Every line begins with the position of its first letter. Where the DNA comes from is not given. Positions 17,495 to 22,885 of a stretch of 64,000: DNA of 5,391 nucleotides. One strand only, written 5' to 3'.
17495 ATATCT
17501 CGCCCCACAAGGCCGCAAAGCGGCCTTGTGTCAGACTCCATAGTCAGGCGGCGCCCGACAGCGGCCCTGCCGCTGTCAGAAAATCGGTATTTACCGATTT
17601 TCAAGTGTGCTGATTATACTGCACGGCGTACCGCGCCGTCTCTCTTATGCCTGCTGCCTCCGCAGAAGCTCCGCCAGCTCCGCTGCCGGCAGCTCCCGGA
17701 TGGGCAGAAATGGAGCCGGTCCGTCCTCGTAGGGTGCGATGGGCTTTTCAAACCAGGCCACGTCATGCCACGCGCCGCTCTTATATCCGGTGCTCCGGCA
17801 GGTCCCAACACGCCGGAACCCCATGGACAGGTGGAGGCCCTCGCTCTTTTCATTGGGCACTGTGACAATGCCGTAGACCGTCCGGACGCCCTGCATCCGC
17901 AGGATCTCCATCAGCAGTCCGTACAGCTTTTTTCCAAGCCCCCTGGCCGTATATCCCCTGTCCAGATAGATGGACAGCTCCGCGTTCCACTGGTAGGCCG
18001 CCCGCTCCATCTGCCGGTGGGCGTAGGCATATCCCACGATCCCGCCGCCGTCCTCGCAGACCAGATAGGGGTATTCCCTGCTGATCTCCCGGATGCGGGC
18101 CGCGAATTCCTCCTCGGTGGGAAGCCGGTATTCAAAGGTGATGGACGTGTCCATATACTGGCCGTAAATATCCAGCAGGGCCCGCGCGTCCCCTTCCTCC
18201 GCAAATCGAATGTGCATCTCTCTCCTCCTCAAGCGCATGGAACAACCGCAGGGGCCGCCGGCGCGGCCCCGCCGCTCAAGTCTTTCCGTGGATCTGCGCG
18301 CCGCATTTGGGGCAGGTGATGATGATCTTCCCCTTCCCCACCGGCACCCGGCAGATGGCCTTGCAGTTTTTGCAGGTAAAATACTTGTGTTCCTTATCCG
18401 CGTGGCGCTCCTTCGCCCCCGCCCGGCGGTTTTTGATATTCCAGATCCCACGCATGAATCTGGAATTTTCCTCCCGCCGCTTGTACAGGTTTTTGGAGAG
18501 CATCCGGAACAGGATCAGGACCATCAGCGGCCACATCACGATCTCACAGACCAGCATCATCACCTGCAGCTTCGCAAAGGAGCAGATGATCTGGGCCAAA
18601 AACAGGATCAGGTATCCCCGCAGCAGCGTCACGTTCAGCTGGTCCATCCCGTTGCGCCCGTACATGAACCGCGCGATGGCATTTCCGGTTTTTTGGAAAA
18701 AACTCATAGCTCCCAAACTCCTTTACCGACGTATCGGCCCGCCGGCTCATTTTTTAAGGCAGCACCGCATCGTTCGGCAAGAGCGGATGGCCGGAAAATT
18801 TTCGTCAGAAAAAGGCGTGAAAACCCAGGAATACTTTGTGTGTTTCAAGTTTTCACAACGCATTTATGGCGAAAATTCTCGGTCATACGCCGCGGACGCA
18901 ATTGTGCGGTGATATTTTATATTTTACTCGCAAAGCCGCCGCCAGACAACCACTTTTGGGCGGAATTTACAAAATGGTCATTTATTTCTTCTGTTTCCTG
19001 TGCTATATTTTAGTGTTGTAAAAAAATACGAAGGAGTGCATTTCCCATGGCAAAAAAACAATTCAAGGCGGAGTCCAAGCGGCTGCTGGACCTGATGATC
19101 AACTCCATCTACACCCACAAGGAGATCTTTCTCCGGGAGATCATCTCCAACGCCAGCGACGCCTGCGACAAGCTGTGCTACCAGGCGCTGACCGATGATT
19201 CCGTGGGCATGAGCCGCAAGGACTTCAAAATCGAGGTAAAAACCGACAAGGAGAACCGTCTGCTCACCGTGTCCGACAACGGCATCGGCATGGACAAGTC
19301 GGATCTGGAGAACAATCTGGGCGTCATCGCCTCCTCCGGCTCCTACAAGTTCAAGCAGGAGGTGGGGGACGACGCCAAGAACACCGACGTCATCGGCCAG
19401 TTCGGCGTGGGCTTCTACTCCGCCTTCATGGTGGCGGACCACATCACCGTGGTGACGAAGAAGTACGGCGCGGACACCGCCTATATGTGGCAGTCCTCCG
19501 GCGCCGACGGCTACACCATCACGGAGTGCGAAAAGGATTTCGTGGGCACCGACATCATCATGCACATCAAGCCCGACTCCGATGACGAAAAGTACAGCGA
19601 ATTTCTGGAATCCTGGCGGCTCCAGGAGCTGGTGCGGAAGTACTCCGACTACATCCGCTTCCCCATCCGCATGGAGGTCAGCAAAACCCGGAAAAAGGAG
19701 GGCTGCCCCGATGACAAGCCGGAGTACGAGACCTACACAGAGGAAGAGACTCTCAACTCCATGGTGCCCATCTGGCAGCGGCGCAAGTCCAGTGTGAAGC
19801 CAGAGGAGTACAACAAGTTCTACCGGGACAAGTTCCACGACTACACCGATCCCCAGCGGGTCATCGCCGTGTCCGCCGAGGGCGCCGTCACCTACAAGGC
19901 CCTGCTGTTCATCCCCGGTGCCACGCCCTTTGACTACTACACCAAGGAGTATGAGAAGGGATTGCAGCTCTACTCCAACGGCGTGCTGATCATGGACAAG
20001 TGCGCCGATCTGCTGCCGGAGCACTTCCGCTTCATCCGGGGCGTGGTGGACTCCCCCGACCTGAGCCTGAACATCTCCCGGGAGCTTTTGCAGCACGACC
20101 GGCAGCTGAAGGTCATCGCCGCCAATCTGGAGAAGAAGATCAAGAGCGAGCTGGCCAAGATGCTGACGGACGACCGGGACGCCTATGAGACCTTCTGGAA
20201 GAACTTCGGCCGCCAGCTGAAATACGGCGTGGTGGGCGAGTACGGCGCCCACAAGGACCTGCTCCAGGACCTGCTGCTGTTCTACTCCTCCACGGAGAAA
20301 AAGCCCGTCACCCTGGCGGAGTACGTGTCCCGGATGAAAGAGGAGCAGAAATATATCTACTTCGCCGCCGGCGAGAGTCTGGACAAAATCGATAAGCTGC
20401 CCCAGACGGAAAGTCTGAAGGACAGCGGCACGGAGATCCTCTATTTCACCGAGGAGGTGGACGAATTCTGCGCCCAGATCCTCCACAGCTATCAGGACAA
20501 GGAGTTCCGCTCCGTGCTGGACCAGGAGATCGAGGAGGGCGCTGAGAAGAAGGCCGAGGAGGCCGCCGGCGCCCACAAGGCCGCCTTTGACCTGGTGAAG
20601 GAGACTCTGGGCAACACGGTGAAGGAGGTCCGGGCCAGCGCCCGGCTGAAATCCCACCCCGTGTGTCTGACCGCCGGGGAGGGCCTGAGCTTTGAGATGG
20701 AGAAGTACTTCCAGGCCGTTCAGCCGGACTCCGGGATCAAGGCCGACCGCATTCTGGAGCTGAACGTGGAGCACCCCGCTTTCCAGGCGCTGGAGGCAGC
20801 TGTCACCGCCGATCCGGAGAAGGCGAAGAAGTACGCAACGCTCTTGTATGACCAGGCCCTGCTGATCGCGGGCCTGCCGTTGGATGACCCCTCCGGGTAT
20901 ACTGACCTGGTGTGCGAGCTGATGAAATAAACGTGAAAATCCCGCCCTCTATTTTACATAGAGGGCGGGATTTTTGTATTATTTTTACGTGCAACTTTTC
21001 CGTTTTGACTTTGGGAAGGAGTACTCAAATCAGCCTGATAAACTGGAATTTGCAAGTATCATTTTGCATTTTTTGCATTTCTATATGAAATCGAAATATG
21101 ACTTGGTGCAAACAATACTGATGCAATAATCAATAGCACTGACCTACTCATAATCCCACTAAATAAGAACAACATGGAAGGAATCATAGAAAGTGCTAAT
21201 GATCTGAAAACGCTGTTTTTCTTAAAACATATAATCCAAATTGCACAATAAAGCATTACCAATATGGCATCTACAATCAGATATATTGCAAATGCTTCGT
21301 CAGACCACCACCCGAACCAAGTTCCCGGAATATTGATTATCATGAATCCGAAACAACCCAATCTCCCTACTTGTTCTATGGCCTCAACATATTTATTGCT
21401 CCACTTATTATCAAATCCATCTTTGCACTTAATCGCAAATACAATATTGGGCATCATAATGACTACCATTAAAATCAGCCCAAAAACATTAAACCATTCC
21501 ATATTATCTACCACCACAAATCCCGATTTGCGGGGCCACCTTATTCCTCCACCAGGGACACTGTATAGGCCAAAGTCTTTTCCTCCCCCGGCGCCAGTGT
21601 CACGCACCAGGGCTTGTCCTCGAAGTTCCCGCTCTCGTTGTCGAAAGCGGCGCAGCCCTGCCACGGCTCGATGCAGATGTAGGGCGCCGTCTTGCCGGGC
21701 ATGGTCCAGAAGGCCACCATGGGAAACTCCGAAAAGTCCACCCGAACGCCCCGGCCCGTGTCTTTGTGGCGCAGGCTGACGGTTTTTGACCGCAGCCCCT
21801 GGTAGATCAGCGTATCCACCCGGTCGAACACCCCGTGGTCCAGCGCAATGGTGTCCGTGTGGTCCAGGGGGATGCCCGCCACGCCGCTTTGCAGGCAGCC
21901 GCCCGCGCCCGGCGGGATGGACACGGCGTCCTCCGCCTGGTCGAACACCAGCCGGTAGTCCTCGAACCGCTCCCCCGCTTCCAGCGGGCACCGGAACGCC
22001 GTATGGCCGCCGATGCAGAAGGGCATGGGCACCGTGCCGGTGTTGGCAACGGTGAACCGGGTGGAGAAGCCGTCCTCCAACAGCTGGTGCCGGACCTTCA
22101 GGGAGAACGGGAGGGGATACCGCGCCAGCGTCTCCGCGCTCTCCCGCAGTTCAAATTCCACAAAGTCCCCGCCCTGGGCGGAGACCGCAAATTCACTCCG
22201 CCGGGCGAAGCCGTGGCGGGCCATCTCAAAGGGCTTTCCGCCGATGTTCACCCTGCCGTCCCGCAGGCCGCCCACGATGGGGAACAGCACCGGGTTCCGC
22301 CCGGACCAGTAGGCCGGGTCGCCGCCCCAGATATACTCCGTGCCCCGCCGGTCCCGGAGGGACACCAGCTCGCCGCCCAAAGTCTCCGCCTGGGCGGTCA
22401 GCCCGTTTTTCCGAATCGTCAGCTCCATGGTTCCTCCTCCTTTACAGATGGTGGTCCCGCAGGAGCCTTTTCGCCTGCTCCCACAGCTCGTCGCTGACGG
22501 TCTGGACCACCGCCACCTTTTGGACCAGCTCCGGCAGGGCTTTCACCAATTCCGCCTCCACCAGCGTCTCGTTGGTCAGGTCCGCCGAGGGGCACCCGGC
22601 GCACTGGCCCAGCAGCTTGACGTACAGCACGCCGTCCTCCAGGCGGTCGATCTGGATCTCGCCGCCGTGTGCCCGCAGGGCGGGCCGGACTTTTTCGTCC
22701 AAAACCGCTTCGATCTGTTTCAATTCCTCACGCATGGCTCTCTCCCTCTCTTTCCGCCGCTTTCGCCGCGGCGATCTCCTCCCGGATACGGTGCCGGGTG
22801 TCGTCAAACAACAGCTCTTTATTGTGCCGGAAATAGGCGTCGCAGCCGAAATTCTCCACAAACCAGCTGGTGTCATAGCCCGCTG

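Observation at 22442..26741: Uncharacterised four-gene module: cytoplasmic LRR protein, VWA/MIDAS protein, MoxR-class AAA+ ATPase, Nfu-type Fe-S protein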

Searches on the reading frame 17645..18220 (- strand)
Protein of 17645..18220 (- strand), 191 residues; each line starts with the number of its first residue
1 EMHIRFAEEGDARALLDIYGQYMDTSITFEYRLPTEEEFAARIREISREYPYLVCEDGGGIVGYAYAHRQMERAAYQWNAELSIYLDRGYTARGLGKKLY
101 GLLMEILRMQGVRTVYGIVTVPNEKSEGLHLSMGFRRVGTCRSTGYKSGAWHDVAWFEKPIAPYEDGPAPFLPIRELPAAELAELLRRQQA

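Call 80: search_protein_families(library=pfam, proteins=[window:17645-18220:-], max_evalue=0.01)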
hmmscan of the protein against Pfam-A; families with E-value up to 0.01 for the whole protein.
window:17645-18220:- (191 aa): 5 families
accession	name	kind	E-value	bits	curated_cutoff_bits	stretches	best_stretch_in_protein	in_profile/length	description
PF13420.13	Acetyltransf_4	-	1.7e-24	87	24.3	1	4-156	1-155/155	Acetyltransferase (GNAT) domain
PF00583.31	Acetyltransf_1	-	9.4e-13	48.9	20.7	1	33-135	16-116/116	Acetyltransferase (GNAT) family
PF13302.13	Acetyltransf_3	-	6.4e-07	30.6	25.4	1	4-136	4-138/138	Acetyltransferase (GNAT) domain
PF13508.13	Acetyltransf_7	-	6.5e-06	26.9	27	1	51-136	4-83/84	Acetyltransferase (GNAT) domain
PF13673.13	Acetyltransf_10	-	0.00015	22.2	23.6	1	28-140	12-112/128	Acetyltransferase (GNAT) domain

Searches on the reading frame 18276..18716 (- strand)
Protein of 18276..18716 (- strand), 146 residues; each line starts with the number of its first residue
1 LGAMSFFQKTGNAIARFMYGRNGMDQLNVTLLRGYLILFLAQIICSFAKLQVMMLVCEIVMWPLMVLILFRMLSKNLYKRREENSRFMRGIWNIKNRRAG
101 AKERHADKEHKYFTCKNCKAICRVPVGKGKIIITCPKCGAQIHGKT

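Call 80: search_protein_families(library=pfam, proteins=[window:18276-18716:-], max_evalue=0.01)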
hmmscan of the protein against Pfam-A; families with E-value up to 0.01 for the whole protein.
window:18276-18716:- (146 aa): 2 families
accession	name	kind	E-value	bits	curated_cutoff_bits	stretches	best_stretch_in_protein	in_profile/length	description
PF23548.1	Zn_ribbon_FGT1_2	-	0.00012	22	27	1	114-142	4-30/35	FORGETTER1 second zinc ribbon domain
PF11014.13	DUF2852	-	0.0053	17.3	22.5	1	52-102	11-60/116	Protein of unknown function (DUF2852)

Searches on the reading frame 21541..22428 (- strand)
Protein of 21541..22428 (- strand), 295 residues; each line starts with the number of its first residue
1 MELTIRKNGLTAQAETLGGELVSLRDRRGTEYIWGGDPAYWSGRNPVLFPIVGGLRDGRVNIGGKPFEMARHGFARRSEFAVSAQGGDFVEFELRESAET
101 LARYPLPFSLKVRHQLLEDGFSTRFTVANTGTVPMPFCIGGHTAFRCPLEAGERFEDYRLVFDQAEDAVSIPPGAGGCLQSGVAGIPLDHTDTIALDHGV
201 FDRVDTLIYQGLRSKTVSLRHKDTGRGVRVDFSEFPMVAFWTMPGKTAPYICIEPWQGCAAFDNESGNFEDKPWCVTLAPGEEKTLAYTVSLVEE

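Call 3: search_protein_families(library=pfam, proteins=[window:21541-22428:-], max_evalue=0.01)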
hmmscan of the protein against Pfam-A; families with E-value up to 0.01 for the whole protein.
window:21541-22428:- (295 aa): 2 families
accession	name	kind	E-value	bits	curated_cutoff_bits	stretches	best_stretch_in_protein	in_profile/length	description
PF01263.26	Aldose_epim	-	1.5e-25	90.7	27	1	3-288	3-296/299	Aldose 1-epimerase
PF14486.12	DUF4432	-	0.0062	15.8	32.5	1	216-291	229-303/304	Domain of unknown function (DUF4432)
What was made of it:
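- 21541..22428 (-): Aldose-1-epimerase-family gene, 13 nt after Nfu behind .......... It is also lineage-specific. Pfam Aldose_epim 90.7 bits (call 3).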

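Call 4: search_protein_families(library=ncbifam, proteins=[window:21541-22428:-], max_evalue=0.01)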
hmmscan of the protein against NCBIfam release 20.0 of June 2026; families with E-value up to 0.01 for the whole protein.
window:21541-22428:- (295 aa): 0 families

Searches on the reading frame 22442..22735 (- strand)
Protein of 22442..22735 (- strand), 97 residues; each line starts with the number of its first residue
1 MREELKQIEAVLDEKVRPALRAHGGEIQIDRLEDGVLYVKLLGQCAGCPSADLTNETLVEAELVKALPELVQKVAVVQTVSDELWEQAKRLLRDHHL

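Call 3: search_protein_families(library=pfam, proteins=[window:22442-22735:-], max_evalue=0.01)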
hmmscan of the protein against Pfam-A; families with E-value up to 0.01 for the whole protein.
window:22442-22735:- (97 aa): 1 family
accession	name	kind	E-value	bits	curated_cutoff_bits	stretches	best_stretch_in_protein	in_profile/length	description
PF01106.22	NifU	-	1.9e-20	73.2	27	1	8-71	1-64/67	NifU-like domain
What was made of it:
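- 22442..22735 (-): Nfu-type (NifU C-terminal domain) protein, 97 aa, with CAGC motif. It overlaps the ATPase gene by 8 nt. It is a lineage-specific operon neighbour, not part of the conserved module. Pfam NifU 73.2 bits (call 3).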

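Call 4: search_protein_families(library=ncbifam, proteins=[window:22442-22735:-], max_evalue=0.01)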
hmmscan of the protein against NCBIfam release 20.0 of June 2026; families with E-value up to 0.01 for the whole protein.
window:22442-22735:- (97 aa): 3 families
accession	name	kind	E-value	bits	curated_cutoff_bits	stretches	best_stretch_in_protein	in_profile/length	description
TIGR03341.1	YhgI_GntY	equivalog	1.3e-10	41.4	269.35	1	6-72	108-175/190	Fe-S biogenesis protein NfuA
TIGR02000.1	NifU_proper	equivalog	3.8e-09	36.3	273.3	1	4-75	220-289/290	Fe-S cluster assembly protein NifU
NF008392.0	PRK11190.1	equivalog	2.3e-08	34.1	268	1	6-74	109-178/192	Fe-S biogenesis protein NfuA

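Call 5: search_protein_families(library=padloc, proteins=[window:22442-22735:-], max_evalue=0.01)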
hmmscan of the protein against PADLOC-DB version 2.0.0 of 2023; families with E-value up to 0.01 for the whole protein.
window:22442-22735:- (97 aa): 0 families
